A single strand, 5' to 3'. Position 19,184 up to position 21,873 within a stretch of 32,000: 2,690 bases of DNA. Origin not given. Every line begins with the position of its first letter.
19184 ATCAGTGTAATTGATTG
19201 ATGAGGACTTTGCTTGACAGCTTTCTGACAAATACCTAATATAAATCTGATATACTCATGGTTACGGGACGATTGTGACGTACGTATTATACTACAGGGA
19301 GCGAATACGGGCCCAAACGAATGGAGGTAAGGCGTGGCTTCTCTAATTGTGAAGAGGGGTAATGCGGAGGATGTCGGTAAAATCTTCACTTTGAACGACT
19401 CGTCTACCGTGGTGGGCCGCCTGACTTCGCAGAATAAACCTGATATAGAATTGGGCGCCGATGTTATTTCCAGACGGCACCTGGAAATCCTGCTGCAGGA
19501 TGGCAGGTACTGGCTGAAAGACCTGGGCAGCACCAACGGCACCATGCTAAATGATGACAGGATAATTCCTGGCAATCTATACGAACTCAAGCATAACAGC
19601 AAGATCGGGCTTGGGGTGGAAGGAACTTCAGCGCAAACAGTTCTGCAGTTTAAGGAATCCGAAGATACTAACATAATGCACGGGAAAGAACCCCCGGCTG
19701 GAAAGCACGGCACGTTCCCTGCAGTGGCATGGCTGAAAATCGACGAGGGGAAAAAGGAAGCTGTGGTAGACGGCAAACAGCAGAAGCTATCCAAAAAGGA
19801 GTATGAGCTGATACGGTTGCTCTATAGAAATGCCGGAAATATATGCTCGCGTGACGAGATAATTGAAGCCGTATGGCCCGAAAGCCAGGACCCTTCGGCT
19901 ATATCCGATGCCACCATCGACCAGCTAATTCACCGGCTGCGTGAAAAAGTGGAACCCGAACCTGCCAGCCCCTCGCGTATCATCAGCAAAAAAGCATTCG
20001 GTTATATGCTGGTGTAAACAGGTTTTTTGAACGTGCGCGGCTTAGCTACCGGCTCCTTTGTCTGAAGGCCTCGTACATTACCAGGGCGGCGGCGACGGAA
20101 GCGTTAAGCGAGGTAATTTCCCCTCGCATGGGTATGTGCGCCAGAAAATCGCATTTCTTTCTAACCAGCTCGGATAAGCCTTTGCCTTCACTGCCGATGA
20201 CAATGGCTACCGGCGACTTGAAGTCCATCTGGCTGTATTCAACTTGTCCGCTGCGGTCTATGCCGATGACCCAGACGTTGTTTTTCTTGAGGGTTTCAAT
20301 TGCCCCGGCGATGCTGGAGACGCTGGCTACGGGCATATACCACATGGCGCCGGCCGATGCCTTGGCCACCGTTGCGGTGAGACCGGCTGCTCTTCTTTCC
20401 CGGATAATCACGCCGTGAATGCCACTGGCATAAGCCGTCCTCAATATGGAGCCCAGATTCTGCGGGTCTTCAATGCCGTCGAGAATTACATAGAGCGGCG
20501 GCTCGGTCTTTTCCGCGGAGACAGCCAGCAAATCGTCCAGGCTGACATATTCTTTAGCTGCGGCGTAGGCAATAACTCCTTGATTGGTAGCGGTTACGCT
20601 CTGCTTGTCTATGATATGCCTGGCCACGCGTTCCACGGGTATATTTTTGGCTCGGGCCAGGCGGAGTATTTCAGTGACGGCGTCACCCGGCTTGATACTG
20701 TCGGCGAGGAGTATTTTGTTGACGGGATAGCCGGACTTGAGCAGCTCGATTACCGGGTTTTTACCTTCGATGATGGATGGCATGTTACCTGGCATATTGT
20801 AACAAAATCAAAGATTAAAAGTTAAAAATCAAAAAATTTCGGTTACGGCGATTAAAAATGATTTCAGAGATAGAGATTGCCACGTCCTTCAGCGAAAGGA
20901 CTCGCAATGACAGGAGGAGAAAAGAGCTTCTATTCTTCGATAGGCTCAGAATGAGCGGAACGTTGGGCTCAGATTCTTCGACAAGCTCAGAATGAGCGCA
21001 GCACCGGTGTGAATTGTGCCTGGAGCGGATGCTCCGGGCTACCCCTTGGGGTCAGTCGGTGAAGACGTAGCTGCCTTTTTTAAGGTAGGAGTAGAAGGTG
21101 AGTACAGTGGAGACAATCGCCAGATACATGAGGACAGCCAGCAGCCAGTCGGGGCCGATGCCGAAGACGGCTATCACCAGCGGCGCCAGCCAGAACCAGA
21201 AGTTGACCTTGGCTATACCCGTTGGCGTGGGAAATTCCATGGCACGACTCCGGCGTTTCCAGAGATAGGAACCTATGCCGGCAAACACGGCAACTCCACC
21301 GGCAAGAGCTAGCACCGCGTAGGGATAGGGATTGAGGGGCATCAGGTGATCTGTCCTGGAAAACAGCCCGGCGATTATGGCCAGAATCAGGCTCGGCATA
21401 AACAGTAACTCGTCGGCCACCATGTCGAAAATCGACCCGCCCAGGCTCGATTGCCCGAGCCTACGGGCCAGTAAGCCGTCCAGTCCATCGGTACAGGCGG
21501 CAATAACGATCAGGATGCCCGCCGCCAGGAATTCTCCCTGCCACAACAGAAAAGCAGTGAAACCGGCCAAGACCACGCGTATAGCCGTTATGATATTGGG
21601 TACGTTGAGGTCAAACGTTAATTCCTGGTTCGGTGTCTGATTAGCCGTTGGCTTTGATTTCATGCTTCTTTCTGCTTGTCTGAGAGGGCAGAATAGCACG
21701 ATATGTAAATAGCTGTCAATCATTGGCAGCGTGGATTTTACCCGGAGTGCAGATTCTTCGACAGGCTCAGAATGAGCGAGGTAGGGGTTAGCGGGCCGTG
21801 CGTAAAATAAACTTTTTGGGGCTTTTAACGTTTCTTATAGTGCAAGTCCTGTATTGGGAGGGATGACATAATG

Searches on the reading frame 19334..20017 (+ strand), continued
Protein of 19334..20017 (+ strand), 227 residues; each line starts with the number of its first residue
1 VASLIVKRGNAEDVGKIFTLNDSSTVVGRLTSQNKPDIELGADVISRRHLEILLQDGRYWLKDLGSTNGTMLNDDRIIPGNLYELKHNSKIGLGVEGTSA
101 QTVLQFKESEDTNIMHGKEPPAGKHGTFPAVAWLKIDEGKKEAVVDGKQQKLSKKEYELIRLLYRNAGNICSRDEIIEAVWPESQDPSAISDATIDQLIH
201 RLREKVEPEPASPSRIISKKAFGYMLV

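Call 72: find_encoding_contigs(protein=P0318, flank=6000, max_places=1)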
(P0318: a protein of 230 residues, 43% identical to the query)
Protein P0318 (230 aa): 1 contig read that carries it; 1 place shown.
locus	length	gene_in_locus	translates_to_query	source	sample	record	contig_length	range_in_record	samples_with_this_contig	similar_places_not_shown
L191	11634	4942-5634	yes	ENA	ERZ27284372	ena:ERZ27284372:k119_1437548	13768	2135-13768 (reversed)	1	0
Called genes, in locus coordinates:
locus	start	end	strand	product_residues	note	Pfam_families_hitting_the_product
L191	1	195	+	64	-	?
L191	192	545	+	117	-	PF01990:ATP-synt_F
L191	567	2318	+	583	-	PF02874:ATP-synt_ab_N, PF16886:ATP-synt_ab_Xtn, PF00006:ATP-synt_ab, PF22919:ATP-synt_VA_C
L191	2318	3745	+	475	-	PF02874:ATP-synt_ab_N (weak), PF00006:ATP-synt_ab, PF22919:ATP-synt_VA_C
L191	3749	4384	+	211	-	PF01813:ATP-synt_D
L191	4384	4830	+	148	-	PF01886:DUF61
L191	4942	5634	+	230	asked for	PF16697:Yop-YscD_cpl, PF00498:FHA, PF00486:Trans_reg_C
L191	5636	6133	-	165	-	PF13463:HTH_27 (weak)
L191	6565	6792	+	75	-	-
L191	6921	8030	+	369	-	PF03480:DctP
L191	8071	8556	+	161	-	PF04290:DctQ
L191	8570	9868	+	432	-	PF06808:DctM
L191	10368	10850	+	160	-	PF01047:MarR, PF12802:MarR_2 (weak)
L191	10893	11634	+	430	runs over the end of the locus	PF12704:MacB_PCD, PF02687:FtsX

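Call 73: find_encoding_contigs(protein=P0292, flank=6000, max_places=1)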
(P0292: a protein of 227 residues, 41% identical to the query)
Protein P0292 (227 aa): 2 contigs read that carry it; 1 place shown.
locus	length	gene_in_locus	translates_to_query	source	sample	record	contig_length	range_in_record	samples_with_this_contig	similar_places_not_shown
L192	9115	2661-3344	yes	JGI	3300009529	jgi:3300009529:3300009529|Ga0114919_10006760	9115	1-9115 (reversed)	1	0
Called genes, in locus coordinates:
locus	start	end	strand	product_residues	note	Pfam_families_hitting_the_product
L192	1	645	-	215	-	?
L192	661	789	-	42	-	-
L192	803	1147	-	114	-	-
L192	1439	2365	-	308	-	PF00656:Peptidase_C14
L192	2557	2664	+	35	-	-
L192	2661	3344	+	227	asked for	PF16697:Yop-YscD_cpl (weak), PF00498:FHA, PF00486:Trans_reg_C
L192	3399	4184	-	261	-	PF00481:PP2C (faint), PF13672:PP2C_2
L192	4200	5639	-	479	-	PF16697:Yop-YscD_cpl, PF00498:FHA, PF00069:Pkinase, PF07714:PK_Tyr_Ser-Thr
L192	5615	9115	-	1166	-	?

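Call 78: predict_structure(alignment_id=A1)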
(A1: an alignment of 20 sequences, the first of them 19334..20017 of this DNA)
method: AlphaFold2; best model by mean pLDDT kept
length: 227 residues; sequences in the alignment: 20
mean_pLDDT: 64.8   pTM: 0.45
mean pLDDT of the five models: 64.8, 50.7, 47.8, 46.9, 45.5
residues with pLDDT >= 90: 0; 70-90: 109; 50-70: 69; < 50: 49
segments of 3 or more residues with pLDDT < 50: 28-47, 95-99, 110-129, 219-221
pLDDT, mean of each block of 10 residues (from residue 1): 70 66 56 38 44 78 66 68 76 56 69 32 38 68 73 87 73 79 78 84 73 54 61
secondary structure, 60 per line:
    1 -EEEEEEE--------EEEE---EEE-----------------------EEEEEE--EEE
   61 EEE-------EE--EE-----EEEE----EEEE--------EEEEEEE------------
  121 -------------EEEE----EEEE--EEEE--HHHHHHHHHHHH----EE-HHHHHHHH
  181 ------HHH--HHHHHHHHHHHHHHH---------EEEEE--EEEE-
elements in order: E2-8 E17-20 E24-26 E50-55 E58-63 E82-85 E90-93 E102-108 E134-137 E142-145 E148-151 H154-165 H173-180 H192-206 E216-220 E223-226

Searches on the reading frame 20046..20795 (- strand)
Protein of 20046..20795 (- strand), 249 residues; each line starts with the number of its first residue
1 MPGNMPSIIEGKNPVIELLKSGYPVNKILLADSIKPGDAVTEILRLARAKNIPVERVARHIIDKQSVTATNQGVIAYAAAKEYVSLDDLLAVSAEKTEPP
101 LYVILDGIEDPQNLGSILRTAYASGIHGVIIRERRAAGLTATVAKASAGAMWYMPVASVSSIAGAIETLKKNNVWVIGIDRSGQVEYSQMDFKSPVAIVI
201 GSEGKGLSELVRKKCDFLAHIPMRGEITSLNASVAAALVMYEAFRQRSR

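Call 6: search_protein_families(library=pfam, proteins=[window:20046-20795:-])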
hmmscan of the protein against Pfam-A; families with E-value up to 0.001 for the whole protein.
window:20046-20795:- (249 aa): 3 families
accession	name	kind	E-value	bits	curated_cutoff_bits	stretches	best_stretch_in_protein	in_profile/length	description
PF00588.24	SpoU_methylase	-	1.1e-42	146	29.7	1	101-241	2-142/142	SpoU rRNA Methylase family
PF08032.17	SpoU_sub_bind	-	5e-19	68.8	22.8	1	8-83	1-75/76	RNA 2'-O ribose methyltransferase substrate binding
PF22435.1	MRM3-like_sub_bind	-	0.00035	21.4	27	1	8-76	23-84/84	MRM3-like substrate binding domain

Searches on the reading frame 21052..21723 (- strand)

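Call 6: search_protein_families(library=pfam, proteins=[window:21052-21723:-])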
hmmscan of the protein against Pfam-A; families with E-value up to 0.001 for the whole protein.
window:21052-21723:- (223 aa): 1 family
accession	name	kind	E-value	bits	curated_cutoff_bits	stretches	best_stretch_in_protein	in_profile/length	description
PF01066.26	CDP-OH_P_transf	-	9.2e-19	68.8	22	1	39-207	1-151/152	CDP-alcohol phosphatidyltransferase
